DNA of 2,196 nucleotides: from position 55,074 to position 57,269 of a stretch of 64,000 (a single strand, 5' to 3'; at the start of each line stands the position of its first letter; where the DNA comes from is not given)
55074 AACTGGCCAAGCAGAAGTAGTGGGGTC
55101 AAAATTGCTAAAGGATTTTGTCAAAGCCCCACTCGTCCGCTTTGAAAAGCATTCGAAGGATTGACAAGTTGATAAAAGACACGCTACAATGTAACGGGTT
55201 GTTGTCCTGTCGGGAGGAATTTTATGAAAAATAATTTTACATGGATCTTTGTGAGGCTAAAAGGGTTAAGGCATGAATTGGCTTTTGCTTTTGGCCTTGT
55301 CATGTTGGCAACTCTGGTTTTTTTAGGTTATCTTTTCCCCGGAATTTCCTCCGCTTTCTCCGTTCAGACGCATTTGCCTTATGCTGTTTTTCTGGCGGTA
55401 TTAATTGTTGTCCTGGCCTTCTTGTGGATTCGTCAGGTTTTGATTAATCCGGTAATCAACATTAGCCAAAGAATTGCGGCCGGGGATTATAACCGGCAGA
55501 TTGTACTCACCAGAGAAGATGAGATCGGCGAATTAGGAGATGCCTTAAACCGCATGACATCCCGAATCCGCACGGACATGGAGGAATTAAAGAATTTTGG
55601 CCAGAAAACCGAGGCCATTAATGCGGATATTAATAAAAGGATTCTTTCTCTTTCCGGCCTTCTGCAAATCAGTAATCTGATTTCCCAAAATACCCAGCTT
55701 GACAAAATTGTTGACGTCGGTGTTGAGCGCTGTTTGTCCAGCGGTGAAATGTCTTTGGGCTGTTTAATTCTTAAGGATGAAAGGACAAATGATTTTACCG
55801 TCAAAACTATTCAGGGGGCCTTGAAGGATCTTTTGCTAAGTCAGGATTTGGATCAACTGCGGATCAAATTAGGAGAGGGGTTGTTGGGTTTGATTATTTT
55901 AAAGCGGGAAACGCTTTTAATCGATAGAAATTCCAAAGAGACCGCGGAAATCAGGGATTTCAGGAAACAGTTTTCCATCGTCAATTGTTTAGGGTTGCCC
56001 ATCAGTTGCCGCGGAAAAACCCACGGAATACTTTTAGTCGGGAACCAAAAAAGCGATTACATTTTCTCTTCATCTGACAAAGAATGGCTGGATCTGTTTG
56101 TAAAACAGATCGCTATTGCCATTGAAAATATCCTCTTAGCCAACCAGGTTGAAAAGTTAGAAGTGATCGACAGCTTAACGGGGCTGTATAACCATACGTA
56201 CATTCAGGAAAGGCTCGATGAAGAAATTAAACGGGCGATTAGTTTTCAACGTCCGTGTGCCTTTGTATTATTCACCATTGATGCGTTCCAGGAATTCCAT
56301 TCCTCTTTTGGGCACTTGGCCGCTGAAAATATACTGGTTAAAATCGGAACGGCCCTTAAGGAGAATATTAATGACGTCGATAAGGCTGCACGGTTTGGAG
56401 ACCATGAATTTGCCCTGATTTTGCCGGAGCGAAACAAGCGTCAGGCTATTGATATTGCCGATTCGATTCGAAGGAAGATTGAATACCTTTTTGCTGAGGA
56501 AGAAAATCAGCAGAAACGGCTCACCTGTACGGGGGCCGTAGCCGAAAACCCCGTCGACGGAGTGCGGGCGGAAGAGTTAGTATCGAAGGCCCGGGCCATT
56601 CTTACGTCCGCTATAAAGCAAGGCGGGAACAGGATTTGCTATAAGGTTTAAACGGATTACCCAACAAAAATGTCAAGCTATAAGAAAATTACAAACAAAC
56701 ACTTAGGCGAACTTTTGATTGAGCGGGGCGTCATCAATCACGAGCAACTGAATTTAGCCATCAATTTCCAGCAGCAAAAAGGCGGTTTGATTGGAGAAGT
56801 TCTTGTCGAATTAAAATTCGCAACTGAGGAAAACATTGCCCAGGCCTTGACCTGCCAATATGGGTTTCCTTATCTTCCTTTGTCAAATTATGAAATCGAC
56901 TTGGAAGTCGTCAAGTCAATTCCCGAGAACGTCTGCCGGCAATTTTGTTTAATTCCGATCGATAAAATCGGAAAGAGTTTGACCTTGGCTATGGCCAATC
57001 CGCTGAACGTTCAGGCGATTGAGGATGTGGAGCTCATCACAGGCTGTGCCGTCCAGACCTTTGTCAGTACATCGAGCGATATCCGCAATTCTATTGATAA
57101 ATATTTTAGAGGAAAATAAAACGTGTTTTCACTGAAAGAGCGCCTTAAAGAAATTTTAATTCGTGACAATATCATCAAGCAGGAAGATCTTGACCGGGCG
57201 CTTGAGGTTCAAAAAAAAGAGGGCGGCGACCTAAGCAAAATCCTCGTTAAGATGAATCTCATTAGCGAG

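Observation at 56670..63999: Type IV pilus locus with two tandem PilB/GspE assembly ATPases bracketed by two standalone MshEN-domain proteins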

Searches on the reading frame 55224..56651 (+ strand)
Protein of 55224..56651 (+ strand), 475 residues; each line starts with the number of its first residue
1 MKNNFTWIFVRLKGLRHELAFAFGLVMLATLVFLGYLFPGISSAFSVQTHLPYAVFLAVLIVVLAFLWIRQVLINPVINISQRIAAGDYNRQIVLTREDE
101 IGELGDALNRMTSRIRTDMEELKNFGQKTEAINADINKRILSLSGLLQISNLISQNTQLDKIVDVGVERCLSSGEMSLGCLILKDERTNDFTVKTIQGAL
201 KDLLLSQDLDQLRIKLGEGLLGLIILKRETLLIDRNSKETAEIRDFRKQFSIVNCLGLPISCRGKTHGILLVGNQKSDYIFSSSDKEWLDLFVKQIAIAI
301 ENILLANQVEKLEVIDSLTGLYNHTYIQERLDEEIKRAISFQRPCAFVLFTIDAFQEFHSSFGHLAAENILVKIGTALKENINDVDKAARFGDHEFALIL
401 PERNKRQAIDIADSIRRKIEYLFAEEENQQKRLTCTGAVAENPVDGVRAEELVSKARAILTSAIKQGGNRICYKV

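Call 3: search_protein_families(library=pfam, proteins=[window:55224-56651:+], max_evalue=0.01)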
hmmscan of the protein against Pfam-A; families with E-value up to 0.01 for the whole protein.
window:55224-56651:+ (475 aa): 5 families
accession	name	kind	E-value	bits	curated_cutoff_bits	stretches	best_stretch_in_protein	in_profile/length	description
PF00990.26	GGDEF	-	5.8e-30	104.6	23.8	1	315-470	3-161/161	Diguanylate cyclase, GGDEF domain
PF13185.12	GAF_2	-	9.2e-12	45.8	28.6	1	158-301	3-136/136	GAF domain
PF01590.32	GAF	-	6.5e-10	40.1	22.4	1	191-300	34-133/133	GAF domain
PF00672.30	HAMP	-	1.2e-08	35.5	25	1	81-116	17-52/53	HAMP domain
PF11849.14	DUF3369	-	0.0018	19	27.2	1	254-309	116-168/168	Domain of unknown function (DUF3369)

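Call 4: search_protein_families(library=ncbifam, proteins=[window:55224-56651:+], max_evalue=0.01)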
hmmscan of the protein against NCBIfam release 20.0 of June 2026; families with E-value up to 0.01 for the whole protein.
window:55224-56651:+ (475 aa): 45 families (the best 25 are shown)
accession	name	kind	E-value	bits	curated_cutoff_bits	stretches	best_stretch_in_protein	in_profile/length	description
NF041606.1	dguan_cyc_DgcA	equivalog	4.3e-29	101.5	370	1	136-472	7-337/340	diguanylate cyclase DgcA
TIGR00254.1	GGDEF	domain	6.5e-29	100.8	37.4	1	310-473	2-166/168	diguanylate cyclase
NF007135.0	PRK09581.1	equivalog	3.7e-27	95.2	474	1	311-473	290-454/457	PleD family two-component system response regulator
NF038266.1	diguan_SiaD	equivalog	1.4e-26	93.4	290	1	306-471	87-252/252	biofilm regulation diguanylate cyclase SiaD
NF047654.1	DiguCycDgcRLepto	equivalog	4.2e-24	85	500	1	295-471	115-293/295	diguanylate cyclase DgcR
NF007380.0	PRK09894.1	equivalog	1.2e-18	67.5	256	1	312-472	128-285/296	diguanylate cyclase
NF007423.1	PRK09966.1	equivalog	3.8e-17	62.3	325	1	299-456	229-382/390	diguanylate cyclase DgcN/YfiN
NF051473.1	DigCycDgcsShew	equivalog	1.1e-16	61.1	400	1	285-475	107-290/291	diguanylate cyclase DgcS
NF045675.1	PhdiestaseDibA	equivalog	1.7e-16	59.8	980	1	307-468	197-358/623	phosphodiesterase DibA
NF011955.1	PRK15426.1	equivalog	3.3e-15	55.2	408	1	315-473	400-560/564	cellulose biosynthesis regulator diguanylate cyclase DgcQ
NF008467.0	PRK11359.1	equivalog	7.7e-15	53.9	857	1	253-470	316-527/800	oxygen-sensing cyclic-di-GMP phosphodiesterase DosP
NF040885.1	diguan_DgcJ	equivalog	1e-14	54.2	500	1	303-421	331-449/493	diguanylate cyclase DgcJ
NF007298.0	PRK09776.1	equivalog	3e-12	45.2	1135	1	315-467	686-838/1111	diguanylate cyclase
NF050064.1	BlResRespRegCbrR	equivalog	7.5e-12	44.9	600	1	273-471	217-411/415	bile resistance response regulator CbrR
NF053781.1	cdiGMPphdstlr2612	equivalog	1.3e-11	42.9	1600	1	306-429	833-958/1268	Tlr1612 family c-di-GMP phosphodiesterase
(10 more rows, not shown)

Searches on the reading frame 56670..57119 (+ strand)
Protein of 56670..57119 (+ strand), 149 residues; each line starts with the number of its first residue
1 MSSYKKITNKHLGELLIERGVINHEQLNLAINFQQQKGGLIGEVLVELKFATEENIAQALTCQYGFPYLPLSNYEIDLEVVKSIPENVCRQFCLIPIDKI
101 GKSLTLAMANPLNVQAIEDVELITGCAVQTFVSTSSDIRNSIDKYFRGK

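Call 3: search_protein_families(library=pfam, proteins=[window:56670-57119:+], max_evalue=0.01)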
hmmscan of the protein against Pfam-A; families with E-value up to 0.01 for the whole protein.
window:56670-57119:+ (149 aa): 1 family
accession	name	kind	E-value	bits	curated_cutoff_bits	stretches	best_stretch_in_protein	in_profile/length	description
PF05157.20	MshEN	-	4.5e-19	68.7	23.1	1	64-148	1-86/90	MshEN domain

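Call 4: search_protein_families(library=ncbifam, proteins=[window:56670-57119:+], max_evalue=0.01)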
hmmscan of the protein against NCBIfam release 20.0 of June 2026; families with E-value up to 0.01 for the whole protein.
window:56670-57119:+ (149 aa): 6 families
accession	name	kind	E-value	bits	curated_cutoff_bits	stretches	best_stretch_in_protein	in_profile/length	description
TIGR02538.1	type_IV_pilB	equivalog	6.4e-22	77.9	675.65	1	12-147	2-137/564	type IV-A pilus assembly ATPase PilB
NF012033.0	PRK15489.1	equivalog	3e-16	58.7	537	1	8-142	489-623/703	glycosyl transferase family protein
NF053729.1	c-di-GMP_motif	domain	6.1e-16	57.9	38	1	12-61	2-51/53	cyclic di-GMP-binding domain-containing protein, MshE-related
NF008411.1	PRK11234.1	equivalog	1.2e-12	47.1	1170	1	9-136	481-607/723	cyclic di-3',5'-guanylate-activated glycosyltransferase NfrB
TIGR03029.1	EpsG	equivalog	1e-07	31.4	313.8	1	10-81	3-74/274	chain length determinant protein tyrosine kinase EpsG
TIGR02533.1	type_II_gspE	equivalog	0.0019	16.9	630.25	1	82-147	2-67/486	type II secretion system ATPase GspE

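Call 9: search_solved_structures(query=window:56670-57119:+, max_evalue=0.01, show_alignments=3)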
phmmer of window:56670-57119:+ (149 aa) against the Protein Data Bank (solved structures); distinct sequences matched with E-value up to 0.01: 18.
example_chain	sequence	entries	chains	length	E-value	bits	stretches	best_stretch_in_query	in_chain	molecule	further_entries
6f8l_G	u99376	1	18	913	1.3e-39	138.5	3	6-146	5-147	Type IV pilus assembly protein PilF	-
5zfr_A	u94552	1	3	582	4.1e-28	101.2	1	10-146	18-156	Type IV pilus biogenesis ATPase PilB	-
6olj_C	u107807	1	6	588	1.1e-24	90.1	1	10-146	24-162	Type IV pilus biogenesis ATPase PilB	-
5tsg_B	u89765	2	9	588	1.1e-24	90.1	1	10-146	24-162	Type IV pilus biogenesis ATPase PilB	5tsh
3jc8_Ba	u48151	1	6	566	1.1e-23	86.9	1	11-147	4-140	Type IV-A pilus assembly ATPase PilB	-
9g1w_A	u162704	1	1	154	6.5e-17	64.9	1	6-146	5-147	Type IV pilus assembly ATPase PilB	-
5htl_A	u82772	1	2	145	5e-16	62.1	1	9-119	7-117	MSHA biogenesis protein MshE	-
6ejf_G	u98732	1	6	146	2.2e-14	56.8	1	10-123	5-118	Type IV pilus assembly protein PilF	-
7lko_B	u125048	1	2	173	3.5e-09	39.9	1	42-145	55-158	Pilus biogenesis protein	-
7lkm_A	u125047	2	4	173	4.8e-08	36.2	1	42-145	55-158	Pilus biogenesis protein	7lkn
8pfa_A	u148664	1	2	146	2.9e-05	27.2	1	10-73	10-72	c-di-GMP binding domain of the ATPase enzyme PilF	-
8pdk_A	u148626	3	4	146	3.5e-05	26.9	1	11-73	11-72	c-di-GMP binding domain of the ATPase enzyme PilF | ATP-binding motif-containing protein pilF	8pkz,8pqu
6ejf_J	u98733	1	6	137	3.8e-05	26.8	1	11-73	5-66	Type IV pilus assembly protein PilF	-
8pe0_A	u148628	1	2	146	5.4e-05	26.3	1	11-73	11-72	c-di-GMP binding domain of the ATPase enzyme PilF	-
9glg_A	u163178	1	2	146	9.2e-05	25.6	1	11-73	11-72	ATP-binding motif-containing protein pilF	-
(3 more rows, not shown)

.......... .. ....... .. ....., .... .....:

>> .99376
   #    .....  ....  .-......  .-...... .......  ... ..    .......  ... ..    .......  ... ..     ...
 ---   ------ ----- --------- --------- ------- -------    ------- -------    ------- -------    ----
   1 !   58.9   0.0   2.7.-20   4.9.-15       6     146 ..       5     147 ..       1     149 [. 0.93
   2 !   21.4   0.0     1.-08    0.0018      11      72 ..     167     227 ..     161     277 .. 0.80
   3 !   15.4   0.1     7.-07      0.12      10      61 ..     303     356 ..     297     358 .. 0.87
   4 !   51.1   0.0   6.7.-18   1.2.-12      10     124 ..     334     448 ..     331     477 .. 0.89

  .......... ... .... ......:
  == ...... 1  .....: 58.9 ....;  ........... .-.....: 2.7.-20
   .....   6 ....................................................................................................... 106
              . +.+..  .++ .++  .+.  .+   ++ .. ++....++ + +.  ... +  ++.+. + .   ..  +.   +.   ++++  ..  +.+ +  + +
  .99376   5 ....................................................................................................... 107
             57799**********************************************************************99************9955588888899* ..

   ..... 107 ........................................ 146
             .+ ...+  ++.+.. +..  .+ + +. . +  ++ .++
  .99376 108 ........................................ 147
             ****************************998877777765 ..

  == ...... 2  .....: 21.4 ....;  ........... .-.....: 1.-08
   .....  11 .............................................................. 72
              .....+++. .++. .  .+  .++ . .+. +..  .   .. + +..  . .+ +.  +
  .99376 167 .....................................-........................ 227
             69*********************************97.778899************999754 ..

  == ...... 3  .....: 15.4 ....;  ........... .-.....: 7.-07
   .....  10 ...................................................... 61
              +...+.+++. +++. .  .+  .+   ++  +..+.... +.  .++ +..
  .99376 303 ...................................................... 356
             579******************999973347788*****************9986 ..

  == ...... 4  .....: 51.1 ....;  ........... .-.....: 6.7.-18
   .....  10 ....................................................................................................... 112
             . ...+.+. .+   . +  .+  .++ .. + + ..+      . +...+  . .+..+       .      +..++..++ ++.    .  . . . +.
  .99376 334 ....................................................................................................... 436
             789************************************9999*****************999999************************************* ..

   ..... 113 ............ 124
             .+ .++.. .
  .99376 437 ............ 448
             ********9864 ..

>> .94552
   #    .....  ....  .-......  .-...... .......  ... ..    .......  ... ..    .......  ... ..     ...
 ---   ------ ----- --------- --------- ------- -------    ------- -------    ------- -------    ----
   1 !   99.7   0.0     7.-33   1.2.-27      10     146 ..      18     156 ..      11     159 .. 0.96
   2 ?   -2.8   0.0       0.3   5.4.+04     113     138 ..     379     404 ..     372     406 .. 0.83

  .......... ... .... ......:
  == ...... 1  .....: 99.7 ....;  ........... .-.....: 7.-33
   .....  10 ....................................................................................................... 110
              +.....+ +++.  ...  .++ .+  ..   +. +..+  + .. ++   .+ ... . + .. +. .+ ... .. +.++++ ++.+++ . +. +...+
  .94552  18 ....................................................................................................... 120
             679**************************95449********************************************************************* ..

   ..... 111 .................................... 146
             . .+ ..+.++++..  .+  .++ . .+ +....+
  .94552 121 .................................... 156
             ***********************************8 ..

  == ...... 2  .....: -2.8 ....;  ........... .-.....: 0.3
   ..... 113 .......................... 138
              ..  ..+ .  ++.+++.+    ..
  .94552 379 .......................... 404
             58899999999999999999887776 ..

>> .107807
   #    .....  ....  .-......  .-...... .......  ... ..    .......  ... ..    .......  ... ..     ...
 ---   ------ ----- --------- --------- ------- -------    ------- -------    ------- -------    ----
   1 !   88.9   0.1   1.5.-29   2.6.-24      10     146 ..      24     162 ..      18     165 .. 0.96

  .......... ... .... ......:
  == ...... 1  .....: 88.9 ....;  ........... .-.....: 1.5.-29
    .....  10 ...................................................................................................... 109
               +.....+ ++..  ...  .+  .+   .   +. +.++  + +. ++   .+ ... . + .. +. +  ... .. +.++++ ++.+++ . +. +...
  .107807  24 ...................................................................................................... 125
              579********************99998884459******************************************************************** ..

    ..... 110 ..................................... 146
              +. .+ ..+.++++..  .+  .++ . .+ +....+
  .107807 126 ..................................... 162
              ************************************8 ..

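Call 85: predict_structure(alignment_id=A3)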
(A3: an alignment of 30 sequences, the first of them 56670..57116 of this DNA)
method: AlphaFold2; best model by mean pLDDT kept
length: 149 residues; sequences in the alignment: 30
mean_pLDDT: 90.4   pTM: 0.77
mean pLDDT of the five models: 90.4, 89.1, 88.3, 88.0, 86.5
residues with pLDDT >= 90: 112; 70-90: 29; 50-70: 5; < 50: 3
segments of 3 or more residues with pLDDT < 50: none
pLDDT, mean of each block of 10 residues (from residue 1): 65 91 96 90 93 92 88 90 95 96 95 93 96 94 82
secondary structure, 60 per line:
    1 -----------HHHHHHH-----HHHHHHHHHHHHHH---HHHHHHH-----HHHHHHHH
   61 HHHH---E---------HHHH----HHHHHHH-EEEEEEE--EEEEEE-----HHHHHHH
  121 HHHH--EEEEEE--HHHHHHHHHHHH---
elements in order: H12-18 H24-37 H41-47 H53-64 H78-81 H86-92 E94-100 E103-108 H114-124 E127-132 H135-146
